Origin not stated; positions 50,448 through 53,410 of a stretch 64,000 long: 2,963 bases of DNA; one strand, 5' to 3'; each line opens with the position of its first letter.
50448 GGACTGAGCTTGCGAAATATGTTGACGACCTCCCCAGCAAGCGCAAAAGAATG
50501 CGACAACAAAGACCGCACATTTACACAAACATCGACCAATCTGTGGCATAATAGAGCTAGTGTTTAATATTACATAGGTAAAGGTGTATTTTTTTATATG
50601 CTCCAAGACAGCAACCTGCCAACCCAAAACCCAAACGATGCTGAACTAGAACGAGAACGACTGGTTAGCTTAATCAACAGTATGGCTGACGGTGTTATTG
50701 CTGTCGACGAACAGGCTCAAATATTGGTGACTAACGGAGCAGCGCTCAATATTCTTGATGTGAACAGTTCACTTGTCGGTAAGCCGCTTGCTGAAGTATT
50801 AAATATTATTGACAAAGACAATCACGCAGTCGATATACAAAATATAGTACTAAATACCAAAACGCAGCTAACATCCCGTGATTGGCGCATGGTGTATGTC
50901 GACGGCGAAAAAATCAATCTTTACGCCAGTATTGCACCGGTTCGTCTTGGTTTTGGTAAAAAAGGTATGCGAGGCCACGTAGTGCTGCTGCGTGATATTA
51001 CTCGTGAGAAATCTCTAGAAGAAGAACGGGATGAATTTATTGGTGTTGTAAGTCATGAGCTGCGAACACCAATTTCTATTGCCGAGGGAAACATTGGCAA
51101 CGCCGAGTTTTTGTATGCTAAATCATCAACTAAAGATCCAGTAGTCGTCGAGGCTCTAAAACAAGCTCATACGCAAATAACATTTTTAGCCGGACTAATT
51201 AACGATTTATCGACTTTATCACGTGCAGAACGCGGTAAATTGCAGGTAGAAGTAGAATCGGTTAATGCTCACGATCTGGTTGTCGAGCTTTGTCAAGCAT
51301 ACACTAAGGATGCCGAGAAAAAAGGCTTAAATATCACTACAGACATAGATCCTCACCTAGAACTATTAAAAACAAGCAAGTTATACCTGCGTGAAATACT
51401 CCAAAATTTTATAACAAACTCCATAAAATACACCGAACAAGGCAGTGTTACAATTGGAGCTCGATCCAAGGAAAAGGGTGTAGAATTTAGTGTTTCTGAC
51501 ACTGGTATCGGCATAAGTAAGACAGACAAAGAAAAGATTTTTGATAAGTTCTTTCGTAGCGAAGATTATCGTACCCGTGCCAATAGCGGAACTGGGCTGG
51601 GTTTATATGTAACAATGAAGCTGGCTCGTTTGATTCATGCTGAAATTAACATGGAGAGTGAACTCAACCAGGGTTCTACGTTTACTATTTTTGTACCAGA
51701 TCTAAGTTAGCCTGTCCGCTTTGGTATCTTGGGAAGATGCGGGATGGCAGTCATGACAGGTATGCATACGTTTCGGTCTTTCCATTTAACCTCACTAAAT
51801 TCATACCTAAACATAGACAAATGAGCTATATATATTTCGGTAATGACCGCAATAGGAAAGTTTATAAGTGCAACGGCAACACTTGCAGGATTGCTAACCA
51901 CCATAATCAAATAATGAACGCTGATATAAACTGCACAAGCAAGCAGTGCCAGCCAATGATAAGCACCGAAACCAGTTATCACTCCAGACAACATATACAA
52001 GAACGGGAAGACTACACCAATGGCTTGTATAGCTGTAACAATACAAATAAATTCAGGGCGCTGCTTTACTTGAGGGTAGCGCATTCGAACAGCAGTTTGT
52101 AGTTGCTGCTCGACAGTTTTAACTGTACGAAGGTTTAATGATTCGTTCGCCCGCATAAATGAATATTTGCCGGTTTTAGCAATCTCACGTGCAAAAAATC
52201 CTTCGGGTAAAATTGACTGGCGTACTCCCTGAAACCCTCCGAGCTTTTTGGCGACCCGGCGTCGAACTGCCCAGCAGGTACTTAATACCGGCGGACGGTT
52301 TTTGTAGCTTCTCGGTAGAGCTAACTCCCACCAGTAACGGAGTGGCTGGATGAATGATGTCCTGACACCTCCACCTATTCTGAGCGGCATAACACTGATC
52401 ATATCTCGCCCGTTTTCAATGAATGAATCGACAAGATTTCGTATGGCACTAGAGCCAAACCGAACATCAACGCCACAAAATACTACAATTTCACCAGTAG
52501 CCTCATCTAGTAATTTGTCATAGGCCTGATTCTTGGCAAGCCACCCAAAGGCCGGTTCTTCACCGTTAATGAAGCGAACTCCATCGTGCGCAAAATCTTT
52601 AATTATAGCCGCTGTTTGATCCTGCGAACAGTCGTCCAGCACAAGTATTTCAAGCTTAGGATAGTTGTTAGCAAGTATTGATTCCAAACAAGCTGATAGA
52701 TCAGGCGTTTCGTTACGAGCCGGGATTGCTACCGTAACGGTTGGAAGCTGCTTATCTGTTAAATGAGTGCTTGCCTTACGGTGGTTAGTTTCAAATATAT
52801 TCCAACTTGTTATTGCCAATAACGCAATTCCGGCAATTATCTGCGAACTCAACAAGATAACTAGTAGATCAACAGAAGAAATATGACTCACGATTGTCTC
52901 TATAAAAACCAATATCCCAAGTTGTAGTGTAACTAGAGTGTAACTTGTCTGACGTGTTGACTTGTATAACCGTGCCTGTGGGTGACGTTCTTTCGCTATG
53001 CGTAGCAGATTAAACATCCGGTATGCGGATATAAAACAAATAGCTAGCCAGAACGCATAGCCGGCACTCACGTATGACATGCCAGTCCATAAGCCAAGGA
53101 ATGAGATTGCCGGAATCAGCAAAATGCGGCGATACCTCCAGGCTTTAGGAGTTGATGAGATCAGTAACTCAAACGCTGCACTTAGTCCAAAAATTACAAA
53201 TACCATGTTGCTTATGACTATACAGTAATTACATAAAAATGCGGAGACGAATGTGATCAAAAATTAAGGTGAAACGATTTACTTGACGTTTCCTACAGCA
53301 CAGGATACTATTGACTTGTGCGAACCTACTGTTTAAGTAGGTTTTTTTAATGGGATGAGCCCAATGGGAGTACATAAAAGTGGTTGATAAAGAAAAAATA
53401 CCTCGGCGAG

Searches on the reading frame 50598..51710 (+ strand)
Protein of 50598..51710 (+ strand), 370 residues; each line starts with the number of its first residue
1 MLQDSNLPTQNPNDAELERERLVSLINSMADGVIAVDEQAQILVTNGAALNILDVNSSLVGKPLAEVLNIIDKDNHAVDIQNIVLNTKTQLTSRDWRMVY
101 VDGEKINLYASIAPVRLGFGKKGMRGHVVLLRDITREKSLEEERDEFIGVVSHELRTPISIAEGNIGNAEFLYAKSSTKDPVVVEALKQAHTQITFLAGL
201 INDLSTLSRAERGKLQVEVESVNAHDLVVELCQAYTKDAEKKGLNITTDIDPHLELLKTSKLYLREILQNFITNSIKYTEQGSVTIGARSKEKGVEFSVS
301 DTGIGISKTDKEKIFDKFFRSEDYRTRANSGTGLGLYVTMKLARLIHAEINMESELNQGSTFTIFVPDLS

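Call 99: search_protein_families(library=pfam, proteins=[window:50598-51710:+], max_evalue=0.00001)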
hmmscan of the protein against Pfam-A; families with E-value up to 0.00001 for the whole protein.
window:50598-51710:+ (370 aa): 3 families
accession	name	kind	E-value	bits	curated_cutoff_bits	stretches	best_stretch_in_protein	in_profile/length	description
PF02518.31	HATPase_c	-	1.5e-25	90.2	26.4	1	263-368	5-109/111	Histidine kinase-, DNA gyrase B-, and HSP90-like ATPase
PF00512.31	HisKA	-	8e-09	35.9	26.9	1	144-213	2-66/66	His Kinase A (phospho-acceptor) domain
PF00989.32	PAS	-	2.6e-07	31.1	22.6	1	20-118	1-99/113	PAS fold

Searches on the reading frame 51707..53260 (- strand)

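Call 99: search_protein_families(library=pfam, proteins=[window:51707-53260:-], max_evalue=0.00001)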
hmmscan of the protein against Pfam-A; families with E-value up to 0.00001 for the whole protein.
window:51707-53260:- (517 aa): 2 families
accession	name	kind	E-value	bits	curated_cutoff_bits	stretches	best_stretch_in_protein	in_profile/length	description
PF00535.33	Glycos_transf_2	-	1.6e-23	83.9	23.3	1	176-340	1-167/168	Glycosyl transferase family 2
PF13641.12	Glyco_tranf_2_3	-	8.2e-07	29.7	27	1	173-346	1-180/230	Glycosyltransferase like family 2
